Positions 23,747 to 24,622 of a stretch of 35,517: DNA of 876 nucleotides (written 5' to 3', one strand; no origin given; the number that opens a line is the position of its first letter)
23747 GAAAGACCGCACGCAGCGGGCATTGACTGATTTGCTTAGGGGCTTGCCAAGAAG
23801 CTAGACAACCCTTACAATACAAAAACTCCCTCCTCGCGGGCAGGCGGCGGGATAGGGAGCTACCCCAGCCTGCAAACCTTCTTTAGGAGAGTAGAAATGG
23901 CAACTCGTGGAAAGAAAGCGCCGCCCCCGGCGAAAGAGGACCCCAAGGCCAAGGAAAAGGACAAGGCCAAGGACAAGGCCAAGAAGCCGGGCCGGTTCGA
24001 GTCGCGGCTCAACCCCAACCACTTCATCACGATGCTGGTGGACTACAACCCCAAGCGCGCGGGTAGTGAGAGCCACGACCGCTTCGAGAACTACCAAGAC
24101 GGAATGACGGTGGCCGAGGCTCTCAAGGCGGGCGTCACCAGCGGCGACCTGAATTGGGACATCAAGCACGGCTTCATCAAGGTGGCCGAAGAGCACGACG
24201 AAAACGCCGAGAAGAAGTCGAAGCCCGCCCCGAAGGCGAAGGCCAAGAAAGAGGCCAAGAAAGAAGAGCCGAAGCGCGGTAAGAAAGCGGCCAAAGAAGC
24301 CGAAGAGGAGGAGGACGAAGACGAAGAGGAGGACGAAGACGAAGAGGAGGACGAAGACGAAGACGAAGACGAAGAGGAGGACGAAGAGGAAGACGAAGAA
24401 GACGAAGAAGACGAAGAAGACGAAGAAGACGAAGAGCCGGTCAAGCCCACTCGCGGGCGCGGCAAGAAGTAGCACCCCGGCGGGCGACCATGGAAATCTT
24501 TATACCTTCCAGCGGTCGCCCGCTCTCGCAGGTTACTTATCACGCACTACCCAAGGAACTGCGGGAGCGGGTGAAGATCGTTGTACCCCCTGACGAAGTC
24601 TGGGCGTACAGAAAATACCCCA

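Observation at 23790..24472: Protein with 45 consecutive Asp/Glu residues flanked by Lys-rich blocks, driven by its own near-consensus promoter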

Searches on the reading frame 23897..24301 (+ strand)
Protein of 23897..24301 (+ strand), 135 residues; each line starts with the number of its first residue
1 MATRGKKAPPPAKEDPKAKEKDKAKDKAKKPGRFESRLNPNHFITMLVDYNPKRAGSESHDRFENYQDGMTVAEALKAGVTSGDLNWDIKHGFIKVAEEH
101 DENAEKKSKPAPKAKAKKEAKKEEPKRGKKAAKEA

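Call 8: search_dna_similar(query=window:23897-24295:+, collection=phages, mode=protein, max_evalue=0.01, max_rows=30)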
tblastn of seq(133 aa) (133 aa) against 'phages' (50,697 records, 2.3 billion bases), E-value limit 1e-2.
Records with a match: 1; places in all: 1; records where one place covers at least 80% of the query: 0.
Best place of each record, by identity: <60% 1.
By first word of the organism name: Alphaproteobacteria 1.
By host as written in the record: - 1.
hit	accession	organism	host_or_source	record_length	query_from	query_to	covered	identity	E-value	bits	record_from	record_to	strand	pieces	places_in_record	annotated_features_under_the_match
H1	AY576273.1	Alphaproteobacteria phage PhiJL001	-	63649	35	98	48%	43.8%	3e-10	62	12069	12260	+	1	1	gp18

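Call 9: get_annotated_region(hit=H1, flank=6000)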
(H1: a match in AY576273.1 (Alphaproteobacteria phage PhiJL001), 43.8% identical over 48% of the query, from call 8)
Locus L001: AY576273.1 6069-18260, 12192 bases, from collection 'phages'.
description: Alphaproteobacteria phage PhiJL001, complete genome.
organism: Alphaproteobacteria phage PhiJL001 (NCBI taxid 2681607)
taxonomy: Viruses; Duplodnaviria; Heunggongvirae; Uroviricota; Caudoviricetes; Mesyanzhinovviridae; Keylargovirus; Keylargovirus JL001
host: -; source: -; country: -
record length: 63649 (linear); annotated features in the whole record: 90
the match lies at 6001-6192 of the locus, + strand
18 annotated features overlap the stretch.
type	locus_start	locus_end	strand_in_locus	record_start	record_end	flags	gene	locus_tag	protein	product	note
CDS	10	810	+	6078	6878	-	-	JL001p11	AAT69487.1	gp11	-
CDS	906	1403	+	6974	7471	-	-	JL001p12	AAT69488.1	gp12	-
CDS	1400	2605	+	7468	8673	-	-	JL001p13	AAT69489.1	exonuclease V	gp13; similar to Pseudomonas aeruginosa bacteriophage PaP2 p54 encoded by GenBank Accession Number AY575774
CDS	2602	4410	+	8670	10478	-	-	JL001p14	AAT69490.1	ribonucleotide reductase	gp14; similar to Halovirus HF2 ribonucleotide reductase encoded by GenBank Accession Number AF222060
CDS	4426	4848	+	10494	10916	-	-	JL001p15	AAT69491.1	gp15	-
CDS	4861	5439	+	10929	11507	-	-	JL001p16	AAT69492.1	gp16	similar to Mycobacteriophage CJW1 gp114 encoded by GenBank Accession Number AY129331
CDS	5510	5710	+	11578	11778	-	-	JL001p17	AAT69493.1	gp17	-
CDS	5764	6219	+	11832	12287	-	-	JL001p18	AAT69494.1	gp18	-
CDS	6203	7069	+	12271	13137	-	-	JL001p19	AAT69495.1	gp19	-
CDS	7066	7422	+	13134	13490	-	-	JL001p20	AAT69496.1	gp20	-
CDS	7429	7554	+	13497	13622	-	-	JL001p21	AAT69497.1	gp21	-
CDS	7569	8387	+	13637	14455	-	-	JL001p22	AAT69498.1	glucosyl transferase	gp22; similar to Enterobacterio phage T6 Beta-glucosyl-HMC-alpha-glucosyl-transferase: SwissProt Accession Number Q06718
CDS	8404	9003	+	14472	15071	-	-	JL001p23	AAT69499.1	gp23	-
CDS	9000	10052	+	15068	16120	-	-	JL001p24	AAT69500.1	thymidylate synthase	gp24; similar to Bacteriophage SPO1 Deoxyuridylate hydroxymethylase: SwissProt Accession Number P31654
CDS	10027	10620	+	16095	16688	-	-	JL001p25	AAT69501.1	gp25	-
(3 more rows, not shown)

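Call 48: find_related_loci(query=window:23897-24301:+, collection=metagenome_contigs, flank=6000)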
Query seq(135 aa) (135 aa) in metagenome_contigs; peptide patterns used: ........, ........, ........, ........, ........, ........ (x = any residue, [..] = any of these).
600 stretches matched a pattern, but none encodes a relative of the query by tblastn (E <= 1e-3).

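Call 77: search_protein_families(library=ncbifam, proteins=[L001:5764-6219:+], max_evalue=0.01)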
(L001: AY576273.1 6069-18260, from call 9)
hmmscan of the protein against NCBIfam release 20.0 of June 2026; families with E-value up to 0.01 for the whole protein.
L001:5764-6219:+ (151 aa): 0 families

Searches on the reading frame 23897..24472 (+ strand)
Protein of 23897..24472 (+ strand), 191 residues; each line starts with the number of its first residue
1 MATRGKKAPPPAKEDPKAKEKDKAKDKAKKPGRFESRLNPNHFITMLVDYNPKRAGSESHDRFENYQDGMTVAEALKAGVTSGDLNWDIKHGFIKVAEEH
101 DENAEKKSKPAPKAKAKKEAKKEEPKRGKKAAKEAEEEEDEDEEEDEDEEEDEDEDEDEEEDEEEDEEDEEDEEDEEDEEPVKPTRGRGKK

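Call 5: search_protein_families(library=pfam, proteins=[window:23897-24472:+], max_evalue=0.01)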
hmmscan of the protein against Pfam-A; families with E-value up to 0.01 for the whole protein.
window:23897-24472:+ (191 aa): 0 families

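Call 6: search_protein_families(library=phrogs, proteins=[window:23897-24472:+], max_evalue=0.01)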
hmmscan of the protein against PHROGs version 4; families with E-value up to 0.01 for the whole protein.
window:23897-24472:+ (191 aa): 1 family
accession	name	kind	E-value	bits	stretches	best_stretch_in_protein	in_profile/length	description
phrog_10064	-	unknown function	0.0054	16.9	1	121-179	196-256/313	-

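Call 10: find_homologous_proteins(query=window:23897-24469:+, max_evalue=0.001)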
Query seq(191 aa) (191 aa): 1 proteins with E <= 0.001 among 8000 candidates.
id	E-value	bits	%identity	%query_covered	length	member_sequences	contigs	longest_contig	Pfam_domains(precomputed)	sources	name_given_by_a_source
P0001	8.9e-4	38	-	-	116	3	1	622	-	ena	-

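Call 34: find_encoding_contigs(protein=window:23897-24472:+, flank=10000, max_places=6)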
Protein window:23897-24472:+ (191 aa): no gene with exactly this product is on record in the collection.

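Call 39: find_related_loci(query=A2, collection=viral_contigs, flank=8000)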
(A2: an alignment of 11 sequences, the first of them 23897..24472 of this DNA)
Query A2 (191 aa) in viral_contigs; peptide patterns used: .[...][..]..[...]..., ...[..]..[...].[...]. (x = any residue, [..] = any of these).
58 stretches matched a pattern; 40 encode a relative of the query (tblastn E <= 1e-3); 38 distinct loci.
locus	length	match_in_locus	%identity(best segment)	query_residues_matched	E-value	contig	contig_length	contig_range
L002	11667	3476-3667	69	42-105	1e-28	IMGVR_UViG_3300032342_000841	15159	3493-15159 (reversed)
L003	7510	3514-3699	71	44-105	4e-28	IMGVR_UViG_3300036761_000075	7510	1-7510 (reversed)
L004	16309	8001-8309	51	6-108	1e-24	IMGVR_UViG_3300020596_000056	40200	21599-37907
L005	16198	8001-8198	57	30-97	2e-19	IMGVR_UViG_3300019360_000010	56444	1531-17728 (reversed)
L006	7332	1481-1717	47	21-98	3e-17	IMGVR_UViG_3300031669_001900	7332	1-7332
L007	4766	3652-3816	58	44-98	3e-17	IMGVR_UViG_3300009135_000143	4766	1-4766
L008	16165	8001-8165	56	44-98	4e-17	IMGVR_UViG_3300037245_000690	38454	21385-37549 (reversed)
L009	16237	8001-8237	53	22-98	1e-16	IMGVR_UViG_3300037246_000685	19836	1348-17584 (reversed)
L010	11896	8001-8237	53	22-98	1e-16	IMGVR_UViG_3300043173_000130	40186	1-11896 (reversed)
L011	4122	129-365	51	22-98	5e-16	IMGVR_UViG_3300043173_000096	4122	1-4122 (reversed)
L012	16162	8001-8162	59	44-97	5e-16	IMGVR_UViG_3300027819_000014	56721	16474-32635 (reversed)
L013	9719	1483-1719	51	22-98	5e-16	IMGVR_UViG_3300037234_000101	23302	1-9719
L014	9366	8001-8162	59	44-97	5e-16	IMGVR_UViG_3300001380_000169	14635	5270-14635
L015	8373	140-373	44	44-121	9e-15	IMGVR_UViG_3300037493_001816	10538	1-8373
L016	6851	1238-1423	48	43-104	1e-14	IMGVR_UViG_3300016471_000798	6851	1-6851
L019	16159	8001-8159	49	44-96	1e-13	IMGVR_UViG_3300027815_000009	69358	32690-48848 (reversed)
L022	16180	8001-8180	49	44-104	6e-13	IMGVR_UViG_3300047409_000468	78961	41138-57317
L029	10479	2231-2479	39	16-96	5e-10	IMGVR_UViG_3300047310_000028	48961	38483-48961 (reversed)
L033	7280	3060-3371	34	43-153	3e-9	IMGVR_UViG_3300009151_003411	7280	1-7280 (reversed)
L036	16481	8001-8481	43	51-97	7e-8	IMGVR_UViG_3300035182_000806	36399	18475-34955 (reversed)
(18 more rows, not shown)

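Call 49: find_related_loci(query=A2, collection=metagenome_contigs, flank=5000)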
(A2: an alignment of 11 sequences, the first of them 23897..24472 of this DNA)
Query A2 (191 aa) in metagenome_contigs; peptide patterns used: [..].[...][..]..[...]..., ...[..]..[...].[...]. (x = any residue, [..] = any of these).
354 stretches matched a pattern; 84 encode a relative of the query (tblastn E <= 1e-3); the best 80 are kept; 80 distinct loci.
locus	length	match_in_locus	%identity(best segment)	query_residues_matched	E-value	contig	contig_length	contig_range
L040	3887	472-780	55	33-135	4e-32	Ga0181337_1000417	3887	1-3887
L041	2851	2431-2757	53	9-113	1e-29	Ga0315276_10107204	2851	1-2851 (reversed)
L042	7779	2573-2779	67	42-110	2e-29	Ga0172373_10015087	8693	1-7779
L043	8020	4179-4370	69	42-105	1e-28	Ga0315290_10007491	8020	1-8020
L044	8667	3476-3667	69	42-105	9e-29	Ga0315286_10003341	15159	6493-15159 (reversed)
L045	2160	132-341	63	42-111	1e-28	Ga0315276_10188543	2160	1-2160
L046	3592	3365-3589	65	40-113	2e-28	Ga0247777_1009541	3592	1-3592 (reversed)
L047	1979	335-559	65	40-113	3e-28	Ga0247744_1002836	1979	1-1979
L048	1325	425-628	65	44-111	2e-27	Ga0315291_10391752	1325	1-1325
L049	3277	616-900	51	6-108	1e-26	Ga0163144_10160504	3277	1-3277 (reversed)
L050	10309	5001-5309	51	6-108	1e-24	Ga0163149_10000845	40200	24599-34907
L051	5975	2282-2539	51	27-112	1e-23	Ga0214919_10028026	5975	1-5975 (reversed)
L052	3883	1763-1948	63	44-105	2e-23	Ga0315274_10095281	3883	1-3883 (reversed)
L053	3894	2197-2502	55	44-152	5e-21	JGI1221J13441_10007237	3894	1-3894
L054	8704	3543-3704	63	43-96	6e-21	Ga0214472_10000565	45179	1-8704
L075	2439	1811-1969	55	44-96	7e-15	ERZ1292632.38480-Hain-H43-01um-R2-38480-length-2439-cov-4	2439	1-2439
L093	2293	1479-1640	48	44-97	2e-11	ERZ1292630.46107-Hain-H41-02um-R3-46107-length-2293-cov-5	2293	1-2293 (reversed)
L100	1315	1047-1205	47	44-96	1e-10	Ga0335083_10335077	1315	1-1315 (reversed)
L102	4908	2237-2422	39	51-114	2e-10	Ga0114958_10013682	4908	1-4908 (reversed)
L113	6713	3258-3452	38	38-96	1e-8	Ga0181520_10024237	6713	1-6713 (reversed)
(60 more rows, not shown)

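Call 53: search_protein_families(library=pfam, proteins=[L102:419-3976:+, L036:4968-5687:+, L022:7977-8897:+, L033:2391-3371:+, L012:7218-8168:+, L075:1019-1972:+, L100:261-1208:+, L113:2424-3467:+, L029:1643-2752:+, L093:942-1676:+], max_evalue=0.01)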
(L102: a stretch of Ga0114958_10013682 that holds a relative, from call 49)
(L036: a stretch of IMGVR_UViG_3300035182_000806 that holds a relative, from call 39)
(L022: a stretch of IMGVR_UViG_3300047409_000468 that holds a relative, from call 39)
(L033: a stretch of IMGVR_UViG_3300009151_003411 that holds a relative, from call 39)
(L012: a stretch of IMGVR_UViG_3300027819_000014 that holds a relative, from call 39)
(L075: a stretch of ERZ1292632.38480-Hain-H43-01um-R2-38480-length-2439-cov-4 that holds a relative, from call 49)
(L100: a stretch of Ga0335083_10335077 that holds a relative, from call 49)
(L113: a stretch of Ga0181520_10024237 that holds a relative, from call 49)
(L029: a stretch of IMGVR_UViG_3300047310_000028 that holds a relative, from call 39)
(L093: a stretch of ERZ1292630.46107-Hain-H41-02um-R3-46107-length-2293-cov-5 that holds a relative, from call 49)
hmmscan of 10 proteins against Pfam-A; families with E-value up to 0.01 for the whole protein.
L102:419-3976:+ (1186 aa): 1 family
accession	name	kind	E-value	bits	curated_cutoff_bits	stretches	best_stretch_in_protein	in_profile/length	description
PF00078.32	RVT_1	-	1.4e-23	84.1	29.6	1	688-972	2-204/205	Reverse transcriptase (RNA-dependent DNA polymerase)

L036:4968-5687:+ (240 aa): 1 family
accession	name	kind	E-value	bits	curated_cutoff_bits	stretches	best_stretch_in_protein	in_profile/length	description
PF10263.15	SprT-like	-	3.4e-11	43.4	25.6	1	39-108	20-97/108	SprT-like family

L022:7977-8897:+ (307 aa): 2 families
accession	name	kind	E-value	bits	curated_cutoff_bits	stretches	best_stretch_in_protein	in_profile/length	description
PF23771.1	DUF7168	-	1.9e-18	66.9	25.5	1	124-237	7-121/140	Domain of unknown function (DUF7168)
PF10979.13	DUF2786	-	7.4e-13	48.7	23.9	1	78-116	2-39/40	Protein of unknown function (DUF2786)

L033:2391-3371:+ (327 aa): 1 family
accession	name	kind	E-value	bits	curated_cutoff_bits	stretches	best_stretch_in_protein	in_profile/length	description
PF03013.19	Pyr_excise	-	8.6e-06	26.5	23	1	12-102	1-80/81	Pyrimidine dimer DNA glycosylase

L012:7218-8168:+ (317 aa): 0 families

L075:1019-1972:+ (318 aa): 0 families

L100:261-1208:+ (316 aa): 0 families

L113:2424-3467:+ (348 aa): 0 families

L029:1643-2752:+ (370 aa): 0 families

L093:942-1676:+ (245 aa): 0 families

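Call 66: predict_structure(alignment_id=A2)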
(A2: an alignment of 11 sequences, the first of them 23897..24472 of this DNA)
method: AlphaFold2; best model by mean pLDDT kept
length: 191 residues; sequences in the alignment: 11
mean_pLDDT: 66.4   pTM: 0.43
mean pLDDT of the five models: 66.4, 65.2, 64.7, 64.2, 63.3
residues with pLDDT >= 90: 62; 70-90: 14; 50-70: 51; < 50: 64
segments of 3 or more residues with pLDDT < 50: 12-35, 128-141, 145-147, 156-159
pLDDT, mean of each block of 10 residues (from residue 1): 50 42 42 61 95 92 95 96 94 94 84 60 48 42 50 51 56 53 60 43
secondary structure, 60 per line:
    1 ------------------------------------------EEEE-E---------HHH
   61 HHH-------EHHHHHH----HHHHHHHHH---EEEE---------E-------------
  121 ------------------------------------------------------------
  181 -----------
elements in order: E43-46 H58-63 H72-77 H82-90 E94-97

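Call 77: search_protein_families(library=ncbifam, proteins=[window:23897-24472:+], max_evalue=0.01)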
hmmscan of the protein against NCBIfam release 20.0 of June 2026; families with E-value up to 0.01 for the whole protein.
window:23897-24472:+ (191 aa): 1 family
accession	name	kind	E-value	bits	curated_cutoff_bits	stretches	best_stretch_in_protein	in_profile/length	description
NF052588.1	RnaseEMycob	equivalog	0.0098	13.7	1400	0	97-179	808-892/945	ribonuclease E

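Call 78: search_protein_families(library=padloc, proteins=[window:23897-24472:+], max_evalue=0.01)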
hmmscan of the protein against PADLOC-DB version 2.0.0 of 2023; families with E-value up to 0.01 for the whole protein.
window:23897-24472:+ (191 aa): 0 families

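Call 79: find_related_loci(query=A2, collection=genome_contigs, flank=5000)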
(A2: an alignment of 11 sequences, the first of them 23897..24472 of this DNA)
Query A2 (191 aa) in genome_contigs; peptide patterns used: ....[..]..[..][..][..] (x = any residue, [..] = any of these).
68 stretches matched a pattern; 1 encode a relative of the query (tblastn E <= 1e-3); 1 distinct loci.
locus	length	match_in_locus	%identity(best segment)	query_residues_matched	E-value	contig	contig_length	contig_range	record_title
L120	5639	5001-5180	37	53-112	9e-7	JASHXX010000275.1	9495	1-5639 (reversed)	MAG: Xanthobacteraceae bacterium isolate JOPF268 JOPF_AWAY_contig_856673, whole genome shotgun sequence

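Call 86: search_protein_families(library=pfam, proteins=[L019:1156-2580:+, L019:2460-3464:+, L019:4943-5464:+, L019:6996-7445:+, L019:7665-8189:+, L019:10665-11483:+, L019:11731-12309:+, L019:12471-13532:+, L019:13519-14109:+, L019:15059-15880:+], max_evalue=0.001)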
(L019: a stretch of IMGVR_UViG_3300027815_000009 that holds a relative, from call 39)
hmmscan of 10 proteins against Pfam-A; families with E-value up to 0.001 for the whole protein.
L019:1156-2580:+ (474 aa): 0 families

L019:2460-3464:+ (334 aa): 0 families

L019:4943-5464:+ (173 aa): 0 families

L019:6996-7445:+ (149 aa): 0 families

L019:7665-8189:+ (174 aa): 0 families

L019:10665-11483:+ (272 aa): 1 family
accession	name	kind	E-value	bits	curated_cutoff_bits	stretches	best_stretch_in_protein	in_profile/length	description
PF12917.13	YfbR-like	-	8.7e-08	32.5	25.9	1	89-233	3-165/182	5'-deoxynucleotidase YfbR-like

L019:11731-12309:+ (192 aa): 1 family
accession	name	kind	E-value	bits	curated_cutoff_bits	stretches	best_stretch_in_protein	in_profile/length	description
PF11753.13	DUF3310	-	3.8e-06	27.3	24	1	85-134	5-60/60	Protein of unknwon function (DUF3310)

L019:12471-13532:+ (353 aa): 2 families
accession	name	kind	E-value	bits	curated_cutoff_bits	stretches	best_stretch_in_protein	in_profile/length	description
PF07120.17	DUF1376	-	1e-26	93.6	30.1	1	2-87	1-86/86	Protein of unknown function (DUF1376)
PF10544.15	T5orf172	-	3e-05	24.9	20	1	112-172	1-72/101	T5orf172 domain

L019:13519-14109:+ (196 aa): 1 family
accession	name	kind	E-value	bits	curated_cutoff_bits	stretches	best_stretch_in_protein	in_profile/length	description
PF20081.4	DUF6475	-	1.6e-14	54.5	28.5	1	99-176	1-81/90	Domain of unknown function (DUF6475)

L019:15059-15880:+ (273 aa): 0 families
